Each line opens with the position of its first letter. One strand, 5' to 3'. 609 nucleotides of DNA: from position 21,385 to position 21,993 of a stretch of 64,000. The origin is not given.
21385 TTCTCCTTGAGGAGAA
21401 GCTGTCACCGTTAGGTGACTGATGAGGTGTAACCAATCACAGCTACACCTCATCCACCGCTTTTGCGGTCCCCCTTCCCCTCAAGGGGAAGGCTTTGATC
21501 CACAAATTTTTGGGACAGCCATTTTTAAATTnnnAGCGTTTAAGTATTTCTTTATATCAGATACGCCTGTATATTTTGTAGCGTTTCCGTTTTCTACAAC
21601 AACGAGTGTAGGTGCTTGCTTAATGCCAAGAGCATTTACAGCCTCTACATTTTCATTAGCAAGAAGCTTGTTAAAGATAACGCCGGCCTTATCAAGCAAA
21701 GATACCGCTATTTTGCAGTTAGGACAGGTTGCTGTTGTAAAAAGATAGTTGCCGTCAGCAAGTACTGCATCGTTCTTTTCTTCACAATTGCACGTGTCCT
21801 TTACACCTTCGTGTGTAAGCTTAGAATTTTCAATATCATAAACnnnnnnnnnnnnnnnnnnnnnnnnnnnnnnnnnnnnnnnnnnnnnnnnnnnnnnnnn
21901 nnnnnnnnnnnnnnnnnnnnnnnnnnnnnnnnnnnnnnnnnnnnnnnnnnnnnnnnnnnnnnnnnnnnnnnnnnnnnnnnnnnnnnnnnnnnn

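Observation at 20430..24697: Class III RNR fused to a CPxC redoxin domain and followed by a TrxR-like reductase that lacks the NADPH-phosphate motif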

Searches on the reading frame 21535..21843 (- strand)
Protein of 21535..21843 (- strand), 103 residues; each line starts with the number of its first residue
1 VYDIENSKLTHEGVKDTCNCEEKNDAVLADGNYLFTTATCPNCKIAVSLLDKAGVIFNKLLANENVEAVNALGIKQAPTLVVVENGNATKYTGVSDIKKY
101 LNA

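Call 19: find_homologous_proteins(query=window:21535-21843:-, max_evalue=0.001)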
Query seq(103 aa) (103 aa): 158 proteins with E <= 0.001 among 163 candidates; the best 120 are listed.
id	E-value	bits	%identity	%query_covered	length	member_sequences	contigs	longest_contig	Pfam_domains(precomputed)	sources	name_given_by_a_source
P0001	1.2e-54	200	92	100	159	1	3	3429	PF13597.12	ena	-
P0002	3.1e-54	199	92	100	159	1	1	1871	PF13597.12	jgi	-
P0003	9.3e-51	187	89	100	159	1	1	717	PF13597.12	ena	-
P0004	5.6e-39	150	74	99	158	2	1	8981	PF00462.31,PF13597.12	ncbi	-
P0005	7.6e-38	146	95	74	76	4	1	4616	PF00462.31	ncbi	-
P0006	2.6e-36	141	70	98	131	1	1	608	PF00462.31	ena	-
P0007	1.8e-35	139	68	98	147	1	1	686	PF00462.31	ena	-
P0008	6.5e-34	134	67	100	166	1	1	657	PF00462.31,PF00085.27,PF13597.12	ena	-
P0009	4.3e-33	131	63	98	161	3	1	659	PF13597.12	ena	-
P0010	5.6e-33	131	65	99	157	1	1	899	PF13597.12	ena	-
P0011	6.1e-33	130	65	100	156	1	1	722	PF00462.31,PF13597.12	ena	-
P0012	8.3e-33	130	65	98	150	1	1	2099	PF13597.12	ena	-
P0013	1.1e-32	130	65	98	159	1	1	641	PF13597.12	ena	-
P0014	1.5e-32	129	65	100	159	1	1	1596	PF00462.31,PF00085.27,PF13597.12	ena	-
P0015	1.6e-32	129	63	100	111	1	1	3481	PF00462.31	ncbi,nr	ncbi:MAG: thioredoxin family protein, partial [Ruminococcaceae bacterium]|nr:thioredoxin family prot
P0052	1.1e-26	110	74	72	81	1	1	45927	PF00462.31,PF00085.27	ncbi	-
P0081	1.5e-23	100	74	67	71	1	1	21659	PF00462.31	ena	-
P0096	8.2e-22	95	50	90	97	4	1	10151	PF00085.27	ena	-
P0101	7.9e-21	92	69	65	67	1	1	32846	PF00085.27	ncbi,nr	ncbi:MAG: thioredoxin family protein, partial [Clostridia bacterium]|nr:thioredoxin family protein [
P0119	1.4e-16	78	57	66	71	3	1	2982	PF00462.31,PF13192.13,PF00085.27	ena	-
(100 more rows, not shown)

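Call 24: search_solved_structures(query=A1, max_evalue=1, show_alignments=3)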
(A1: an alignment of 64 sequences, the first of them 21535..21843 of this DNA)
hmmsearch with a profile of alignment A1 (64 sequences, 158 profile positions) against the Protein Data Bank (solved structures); distinct sequences matched with E-value up to 1: 215 (the best 60 are shown).
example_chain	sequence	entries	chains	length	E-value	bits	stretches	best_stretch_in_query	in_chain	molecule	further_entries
2l6c_A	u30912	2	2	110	1.6e-08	37.8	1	78-149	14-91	Thioredoxin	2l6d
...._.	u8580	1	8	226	6e-07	32.7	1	74-148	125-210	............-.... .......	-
2klx_A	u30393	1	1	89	1.9e-06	31.1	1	85-119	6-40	Glutaredoxin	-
1a8l_A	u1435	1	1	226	2.7e-06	30.6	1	74-148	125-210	PROTEIN DISULFIDE OXIDOREDUCTASE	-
2yn1_A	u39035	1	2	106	3.7e-06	30.1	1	90-145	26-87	LGPCA THIOREDOXIN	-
6bkv_A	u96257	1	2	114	6.4e-06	29.3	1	73-149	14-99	Thioredoxin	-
3die_A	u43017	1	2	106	6.5e-06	29.3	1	83-143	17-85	Thioredoxin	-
2o87_A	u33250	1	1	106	1.2e-05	28.5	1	84-143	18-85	Thioredoxin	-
4hu7_A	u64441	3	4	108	1.2e-05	28.5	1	84-144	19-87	Thioredoxin-1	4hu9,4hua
2o85_A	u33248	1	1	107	1.3e-05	28.4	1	83-143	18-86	Thioredoxin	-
1fo5_A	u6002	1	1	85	2.1e-05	27.7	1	86-142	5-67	THIOREDOXIN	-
2o7k_A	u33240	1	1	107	2.2e-05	27.6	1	83-143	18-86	Thioredoxin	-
4ba7_A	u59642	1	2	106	2.8e-05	27.3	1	90-146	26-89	LBCA THIOREDOXIN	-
6ckp_A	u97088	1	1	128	3.8e-05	26.8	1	81-144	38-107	Thioredoxin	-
2gzy_A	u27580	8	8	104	3.9e-05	26.8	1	78-144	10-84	Thioredoxin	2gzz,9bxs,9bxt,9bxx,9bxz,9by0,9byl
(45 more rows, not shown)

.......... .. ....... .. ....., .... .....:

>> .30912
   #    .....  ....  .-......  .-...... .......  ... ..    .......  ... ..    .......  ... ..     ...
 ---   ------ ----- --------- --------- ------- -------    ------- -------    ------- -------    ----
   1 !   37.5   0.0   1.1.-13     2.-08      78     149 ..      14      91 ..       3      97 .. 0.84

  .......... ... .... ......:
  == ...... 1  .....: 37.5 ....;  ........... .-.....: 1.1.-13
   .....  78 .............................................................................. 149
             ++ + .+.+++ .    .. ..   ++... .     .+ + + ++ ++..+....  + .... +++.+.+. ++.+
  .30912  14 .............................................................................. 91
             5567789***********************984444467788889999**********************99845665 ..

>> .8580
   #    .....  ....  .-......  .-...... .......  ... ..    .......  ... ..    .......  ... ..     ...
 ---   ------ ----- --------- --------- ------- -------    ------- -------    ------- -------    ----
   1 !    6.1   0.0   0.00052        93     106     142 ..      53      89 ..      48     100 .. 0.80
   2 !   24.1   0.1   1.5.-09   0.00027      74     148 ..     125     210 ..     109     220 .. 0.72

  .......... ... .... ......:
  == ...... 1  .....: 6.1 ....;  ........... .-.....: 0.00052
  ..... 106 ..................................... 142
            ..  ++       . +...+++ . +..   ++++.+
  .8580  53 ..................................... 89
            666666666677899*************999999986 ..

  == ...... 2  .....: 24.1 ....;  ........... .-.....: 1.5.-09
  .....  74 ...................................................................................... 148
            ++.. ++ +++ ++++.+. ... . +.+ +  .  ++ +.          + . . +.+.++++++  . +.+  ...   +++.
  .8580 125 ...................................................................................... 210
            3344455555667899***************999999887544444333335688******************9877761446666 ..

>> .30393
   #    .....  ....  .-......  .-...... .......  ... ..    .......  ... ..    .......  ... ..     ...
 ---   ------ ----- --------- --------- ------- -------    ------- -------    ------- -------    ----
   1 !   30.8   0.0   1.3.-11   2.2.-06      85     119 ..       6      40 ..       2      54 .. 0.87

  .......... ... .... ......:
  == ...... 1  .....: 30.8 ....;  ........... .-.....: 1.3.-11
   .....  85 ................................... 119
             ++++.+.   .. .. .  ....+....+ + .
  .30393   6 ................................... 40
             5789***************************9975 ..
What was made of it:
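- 21535..21753 (-): Thioredoxin-fold redoxin domain (residues 716-788) with active site C725-P-N-C728 (nt 21715-21726) and a cis-Pro loop QAPTL. A profile search of the PDB finds Trx, PDO, Grx and NrdH chains (call 24).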

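Call 25: find_related_loci(query=A1, collection=genome_contigs, flank=6000)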
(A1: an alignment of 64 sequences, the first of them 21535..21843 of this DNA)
Query A1 (103 aa) in genome_contigs; peptide patterns used: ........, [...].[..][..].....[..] (x = any residue, [..] = any of these).
600 stretches matched a pattern (row limit reached: there are more); 595 encode a relative of the query (tblastn E <= 1e-3); the best 80 are kept; 80 distinct loci.
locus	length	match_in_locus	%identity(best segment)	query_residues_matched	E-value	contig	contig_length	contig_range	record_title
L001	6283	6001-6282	85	1-93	8e-49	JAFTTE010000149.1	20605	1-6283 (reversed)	MAG: Clostridia bacterium isolate RGIG4127 Roe_deer_Colon-1__c729938, whole genome shotgun sequence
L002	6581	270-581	74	1-103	2e-46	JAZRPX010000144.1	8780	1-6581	MAG: Acutalibacteraceae bacterium isolate T1900045369_YK20190059.MAGScoT_cleanbin_000021 SGB_6855_k141_2415173, whole ge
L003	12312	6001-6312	72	1-103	7e-44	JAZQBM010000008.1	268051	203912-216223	MAG: Candidatus Fimenecus sp. isolate T1900044641_TS20190107.MAGScoT_cleanbin_000004 SGB_1252_k141_464881, whole genome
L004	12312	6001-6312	71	1-103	6e-43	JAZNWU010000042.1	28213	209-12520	MAG: Candidatus Fimenecus sp. isolate T1900044782_TS20190248.MAGScoT_cleanbin_000028 SGB_2577_k141_1327583, whole genome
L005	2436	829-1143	71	1-103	3e-43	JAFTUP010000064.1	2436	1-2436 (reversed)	MAG: Clostridia bacterium isolate RGIG4164 Roe_deer_Colon-2__c122411, whole genome shotgun sequence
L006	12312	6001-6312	71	1-103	7e-43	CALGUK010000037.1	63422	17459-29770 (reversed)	MAG TPA_asm: uncultured Clostridia bacterium isolate SRR6425810_bin.30_CONCOCT_v1.1_MAG genome assembly, contig: ERZ1767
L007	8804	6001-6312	68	1-103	3e-42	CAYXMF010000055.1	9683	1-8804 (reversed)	MAG TPA_asm: uncultured Eubacteriales bacterium isolate SRP315200_co2_421 genome assembly, contig: NODE_10334_length_968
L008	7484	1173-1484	70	1-103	3e-42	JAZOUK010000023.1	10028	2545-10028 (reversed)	MAG: Acutalibacteraceae bacterium isolate T1900045533_YK20190227.MAGScoT_cleanbin_000011 SGB_7746_k141_1475762, whole ge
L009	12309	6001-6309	68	1-103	8e-41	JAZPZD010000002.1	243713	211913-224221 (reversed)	MAG: Clostridia bacterium isolate T1900044646_TS20190112.MAGScoT_cleanbin_000004 SGB_1362_k141_486946, whole genome shot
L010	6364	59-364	67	1-102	1e-39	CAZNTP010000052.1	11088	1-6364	MAG TPA_asm: uncultured Ruminococcus sp. isolate SRP315200_co1_209 genome assembly, contig: NODE_12971_length_11088_cov_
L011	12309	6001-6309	66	1-103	1e-39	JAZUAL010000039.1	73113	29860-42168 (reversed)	MAG: Acutalibacteraceae bacterium isolate T1900045320_YK20190009.MAGScoT_cleanbin_000008 SGB_6347_k141_1186385, whole ge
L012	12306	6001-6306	65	1-101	2e-39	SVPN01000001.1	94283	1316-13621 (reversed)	MAG: Oscillospiraceae bacterium isolate SIG592 NODE_5684_length_94283_cov_2.123731, whole genome shotgun sequence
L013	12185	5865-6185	66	1-103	4e-39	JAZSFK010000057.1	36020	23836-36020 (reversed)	MAG: Candidatus Fimenecus sp. isolate T1900044582_TS20190048.MAGScoT_cleanbin_000039 SGB_575_k141_1546370, whole genome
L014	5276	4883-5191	67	1-103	6e-39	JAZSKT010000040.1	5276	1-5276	MAG: Candidatus Fimenecus sp. isolate T1900044559_TS20190025.MAGScoT_cleanbin_000045 SGB_354_k141_1458067, whole genome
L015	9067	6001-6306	64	1-103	5e-39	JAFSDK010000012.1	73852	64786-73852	MAG: Clostridia bacterium isolate RGIG3041 Goat_Rectum-4__c143212, whole genome shotgun sequence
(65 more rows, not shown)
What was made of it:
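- At least 595 species genomes encode the tail (call 25).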

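Call 32: predict_structure(alignment_id=A1)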
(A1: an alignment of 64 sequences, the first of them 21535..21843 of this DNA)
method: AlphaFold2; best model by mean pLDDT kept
length: 103 residues; sequences in the alignment: 64
mean_pLDDT: 78.7   pTM: 0.61
mean pLDDT of the five models: 78.7, 78.3, 78.0, 77.4, 76.9
residues with pLDDT >= 90: 42; 70-90: 33; 50-70: 13; < 50: 15
segments of 3 or more residues with pLDDT < 50: 12-21
pLDDT, mean of each block of 10 residues (from residue 1): 50 47 60 91 92 92 88 88 88 91 85
secondary structure, 60 per line:
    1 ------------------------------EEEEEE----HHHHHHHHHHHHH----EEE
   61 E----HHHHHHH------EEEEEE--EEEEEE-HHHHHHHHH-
elements in order: E31-36 H41-53 E58-61 H66-72 E79-84 E87-92 H94-102
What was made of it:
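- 21757..21837 (-): Flexible linker (residues 688-714) carrying a semi-conserved CxC(EE) motif (C703, C705 at nt 21784-21792). The AF2 pLDDT is about 47-60 here (call 32).
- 21535..21753 (-): AF2 pLDDT is about 90 with a b-a-b-a-b-b-a topology (call 32).
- On Thioredoxin-fold dithiol redoxin (Trx/Grx/NrdH superfamily): The AF2 model has strand 31-36, then C40-P-N-C43 at the start of helix 41-53, and A-P78-T-L before strand 79-84, with pLDDT about 90 (call 32).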

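Call 38: fold_search(model_id=the predicted structure, library=pdb)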
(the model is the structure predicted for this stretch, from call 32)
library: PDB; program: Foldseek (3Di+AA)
matches with E <= 10: 1441; with E <= 0.001: 104
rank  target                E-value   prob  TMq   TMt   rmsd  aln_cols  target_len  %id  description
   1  3uiw_B                9.2e-05  1.00  0.55  0.52   7.6        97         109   21  Zebrafish Grx2 (APO) (released 2013-03-27)
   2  4tr0_A                1.7e-04  1.00  0.53  0.59   3.0        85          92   25  Crystal structure of GSSG-bound cGrx2 (released 2014-10-01)
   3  5dbq_A                1.7e-04  1.00  0.60  0.59   9.5        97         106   23  Crystal structure of insect thioredoxin at 1.95 Angstroms (released 2016-08-24)
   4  6x0b_A                1.8e-04  1.00  0.58  0.52   5.7        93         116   18  Crystal Structure of Thioredoxin NaTrxh from Nicotiana alata (released 2020-07-22)
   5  6bkv_A                1.8e-04  1.00  0.54  0.52   5.5        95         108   25  Crystal structure of Thioredoxin from Helicobacter pylori (strain G27) (released 2017-12-06)
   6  1nm3_B                1.9e-04  1.00  0.54  0.25   3.4        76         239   24  Crystal structure of Heamophilus influenza hybrid-Prx5 (released 2003-03-25)
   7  4xhm_B                1.9e-04  1.00  0.59  0.56   8.8       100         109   22  Archaeoglobus fulgidus thioredoxin 3 M60H (released 2015-04-29)
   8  4xhm_A                1.9e-04  1.00  0.59  0.55   8.9       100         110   22  Archaeoglobus fulgidus thioredoxin 3 M60H (released 2015-04-29)
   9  5hr1_C                2.0e-04  1.00  0.58  0.57   5.3        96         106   25  Crystal structure of thioredoxin L107A mutant (released 2017-02-22)
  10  4cw9_B                2.2e-04  1.00  0.61  0.60   4.7        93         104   15  Entamoeba histolytica thiredoxin C34S mutant (released 2015-05-13)
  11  3ziv_A                2.3e-04  1.00  0.55  0.54   5.6        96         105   25  Crystal Structure of Ancestral Thioredoxin Relative to last Archaea- Eukaryotes Common Ancestor (AECA) from the Precam (released 2013-08-21)
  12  6bkv_B                2.3e-04  1.00  0.52  0.50   5.6        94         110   24  Crystal structure of Thioredoxin from Helicobacter pylori (strain G27) (released 2017-12-06)
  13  3m9j_A                2.5e-04  1.00  0.55  0.54   5.8        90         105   21  Crystal structure of human thioredoxin C69/73S double mutant, reduced form (released 2010-08-11)
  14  3uiw_A                2.5e-04  1.00  0.55  0.52   7.4        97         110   23  Zebrafish Grx2 (APO) (released 2013-03-27)
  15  2o85                  2.9e-04  1.00  0.58  0.58   3.5        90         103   22  S. Aureus thioredoxin P31T mutant (released 2007-07-24)
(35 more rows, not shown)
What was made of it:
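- On Thioredoxin-fold dithiol redoxin (Trx/Grx/NrdH superfamily): Foldseek gives Trx/Grx hits at probability 1.00 (call 38).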

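Call 56: find_encoding_contigs(protein=P0052, flank=5000, max_places=2)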
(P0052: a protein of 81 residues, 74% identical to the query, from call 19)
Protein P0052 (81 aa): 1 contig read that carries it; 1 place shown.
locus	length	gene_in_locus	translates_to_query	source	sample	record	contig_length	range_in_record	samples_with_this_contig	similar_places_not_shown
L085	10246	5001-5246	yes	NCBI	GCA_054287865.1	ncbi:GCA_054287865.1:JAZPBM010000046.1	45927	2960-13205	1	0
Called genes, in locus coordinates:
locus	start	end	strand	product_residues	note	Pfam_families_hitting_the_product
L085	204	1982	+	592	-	PF07833:Cu_amine_oxidN1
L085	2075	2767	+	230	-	PF13353:Fer4_12, PF04055:Radical_SAM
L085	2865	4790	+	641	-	PF03477:ATP-cone, PF13597:NRDD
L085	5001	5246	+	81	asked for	PF00085:Thioredoxin (weak), PF00462:Glutaredoxin (weak)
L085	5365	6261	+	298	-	PF00890:FAD_binding_2, PF01266:DAO (weak), PF03486:HI0933_like (weak), PF07992:Pyr_redox_2, PF12831:FAD_oxidored, PF13450:NAD_binding_8, PF13738:Pyr_redox_3, PF00070:Pyr_redox, +3 more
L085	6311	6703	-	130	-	PF01475:FUR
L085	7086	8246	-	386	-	PF00753:Lactamase_B (weak), PF19583:ODP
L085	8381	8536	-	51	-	PF00301:Rubredoxin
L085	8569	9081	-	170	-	PF00210:Ferritin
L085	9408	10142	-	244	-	PF02540:NAD_synthase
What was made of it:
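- One relative's locus (L085) has rubredoxin, ferritin and Fur genes just downstream (call 56).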

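Call 57: find_encoding_contigs(protein=P0101, flank=5000, max_places=2)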
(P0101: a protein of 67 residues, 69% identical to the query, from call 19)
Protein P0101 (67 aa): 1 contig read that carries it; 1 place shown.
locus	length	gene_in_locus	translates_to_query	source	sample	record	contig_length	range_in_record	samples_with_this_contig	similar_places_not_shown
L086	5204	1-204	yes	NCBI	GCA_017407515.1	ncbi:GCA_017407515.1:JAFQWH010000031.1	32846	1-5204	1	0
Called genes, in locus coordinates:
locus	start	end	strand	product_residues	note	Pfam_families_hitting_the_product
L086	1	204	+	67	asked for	PF00085:Thioredoxin (weak)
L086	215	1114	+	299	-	PF00890:FAD_binding_2, PF01266:DAO (weak), PF03486:HI0933_like (weak), PF07992:Pyr_redox_2, PF12831:FAD_oxidored, PF13450:NAD_binding_8 (weak), PF13738:Pyr_redox_3, PF00070:Pyr_redox, +2 more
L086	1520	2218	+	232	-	PF03009:GDPD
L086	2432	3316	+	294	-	PF02655:ATP-grasp_3, PF08443:RimK, PF02955:GSH-S_ATP (weak)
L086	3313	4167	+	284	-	PF02655:ATP-grasp_3, PF02786:CPSase_L_D2 (faint), PF08443:RimK, PF02222:ATP-grasp (weak), PF02955:GSH-S_ATP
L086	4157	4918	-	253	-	PF04542:Sigma70_r2, PF04545:Sigma70_r4, PF01381:HTH_3 (weak)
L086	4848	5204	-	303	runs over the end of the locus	PF03419:Peptidase_U4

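Call 58: find_encoding_contigs(protein=P0081, flank=5000, max_places=2)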
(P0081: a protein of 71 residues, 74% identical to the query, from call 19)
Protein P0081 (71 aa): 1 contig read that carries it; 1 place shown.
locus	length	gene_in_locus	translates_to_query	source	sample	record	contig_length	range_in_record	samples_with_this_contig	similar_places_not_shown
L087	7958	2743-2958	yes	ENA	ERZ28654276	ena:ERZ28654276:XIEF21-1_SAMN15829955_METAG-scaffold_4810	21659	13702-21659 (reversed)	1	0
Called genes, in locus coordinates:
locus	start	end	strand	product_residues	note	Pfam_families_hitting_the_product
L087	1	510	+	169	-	?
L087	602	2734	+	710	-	-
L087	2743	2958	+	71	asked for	PF00462:Glutaredoxin (weak)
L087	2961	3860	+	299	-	PF00890:FAD_binding_2, PF01266:DAO (weak), PF03486:HI0933_like (weak), PF07992:Pyr_redox_2, PF12831:FAD_oxidored, PF13450:NAD_binding_8 (weak), PF13738:Pyr_redox_3, PF00070:Pyr_redox, +4 more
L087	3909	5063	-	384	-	-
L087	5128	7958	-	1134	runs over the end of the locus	PF17757:UvrB_inter, PF02559:CarD_TRCF_RID, PF00270:DEAD, PF04851:ResIII, PF00271:Helicase_C, PF03461:TRCF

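Call 66: find_encoding_contigs(protein=P0119, flank=4000, max_places=2)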
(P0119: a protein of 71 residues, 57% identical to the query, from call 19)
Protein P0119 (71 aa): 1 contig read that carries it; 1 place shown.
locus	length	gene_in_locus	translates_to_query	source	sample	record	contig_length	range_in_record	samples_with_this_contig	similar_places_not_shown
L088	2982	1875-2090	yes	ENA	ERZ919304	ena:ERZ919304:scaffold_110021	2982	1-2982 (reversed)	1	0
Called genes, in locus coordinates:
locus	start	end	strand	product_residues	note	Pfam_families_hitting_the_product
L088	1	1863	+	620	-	?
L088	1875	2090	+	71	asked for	PF00085:Thioredoxin (weak), PF00462:Glutaredoxin, PF13192:Thioredoxin_3 (weak)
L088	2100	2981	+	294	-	?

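Call 67: find_encoding_contigs(protein=P0096, flank=5000, max_places=2)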
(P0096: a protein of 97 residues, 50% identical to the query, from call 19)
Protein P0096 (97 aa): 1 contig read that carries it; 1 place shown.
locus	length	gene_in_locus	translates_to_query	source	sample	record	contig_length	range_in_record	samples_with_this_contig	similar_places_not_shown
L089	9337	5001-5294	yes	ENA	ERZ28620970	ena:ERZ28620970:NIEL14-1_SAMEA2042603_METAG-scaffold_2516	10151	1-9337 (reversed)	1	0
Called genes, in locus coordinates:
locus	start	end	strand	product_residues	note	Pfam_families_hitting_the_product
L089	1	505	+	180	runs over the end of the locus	PF02915:Rubrerythrin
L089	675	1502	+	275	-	PF03308:MeaB (weak), PF02374:ArsA_ATPase (weak), PF10609:ParA, PF13614:AAA_31 (weak), PF01656:CbiA, PF09140:MipZ (weak)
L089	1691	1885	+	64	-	PF00403:HMA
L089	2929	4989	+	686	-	-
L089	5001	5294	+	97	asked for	PF00085:Thioredoxin (faint)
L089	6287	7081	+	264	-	PF13176:TPR_7 (faint), PF13424:TPR_12, PF24885:TPR_NPHP3 (weak), PF00515:TPR_1 (faint), PF07719:TPR_2 (faint), PF13181:TPR_8 (faint), PF13374:TPR_10 (faint), PF13424:TPR_12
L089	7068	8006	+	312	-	PF13228:DUF4037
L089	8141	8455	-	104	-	-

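Call 87: find_related_loci(query=A1, collection=viral_contigs, flank=4000)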
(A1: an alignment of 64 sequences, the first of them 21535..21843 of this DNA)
Query A1 (103 aa) in viral_contigs; peptide patterns used: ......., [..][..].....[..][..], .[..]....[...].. (x = any residue, [..] = any of these).
35 stretches matched a pattern; 7 encode a relative of the query (tblastn E <= 1e-3); 7 distinct loci.
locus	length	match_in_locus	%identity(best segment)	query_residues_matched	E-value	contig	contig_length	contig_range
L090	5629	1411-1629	58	30-102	8e-26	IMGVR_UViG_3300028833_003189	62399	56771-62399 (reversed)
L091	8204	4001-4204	56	34-101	4e-24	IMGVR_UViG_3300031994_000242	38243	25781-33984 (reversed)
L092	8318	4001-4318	41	1-101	3e-22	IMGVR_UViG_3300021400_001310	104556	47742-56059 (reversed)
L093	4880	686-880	51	34-102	2e-19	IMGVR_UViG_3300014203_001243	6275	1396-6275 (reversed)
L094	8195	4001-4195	54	34-101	6e-19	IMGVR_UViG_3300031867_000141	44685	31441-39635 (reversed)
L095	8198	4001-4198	46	34-103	4e-18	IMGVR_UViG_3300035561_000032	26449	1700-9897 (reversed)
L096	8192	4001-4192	41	34-97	6e-11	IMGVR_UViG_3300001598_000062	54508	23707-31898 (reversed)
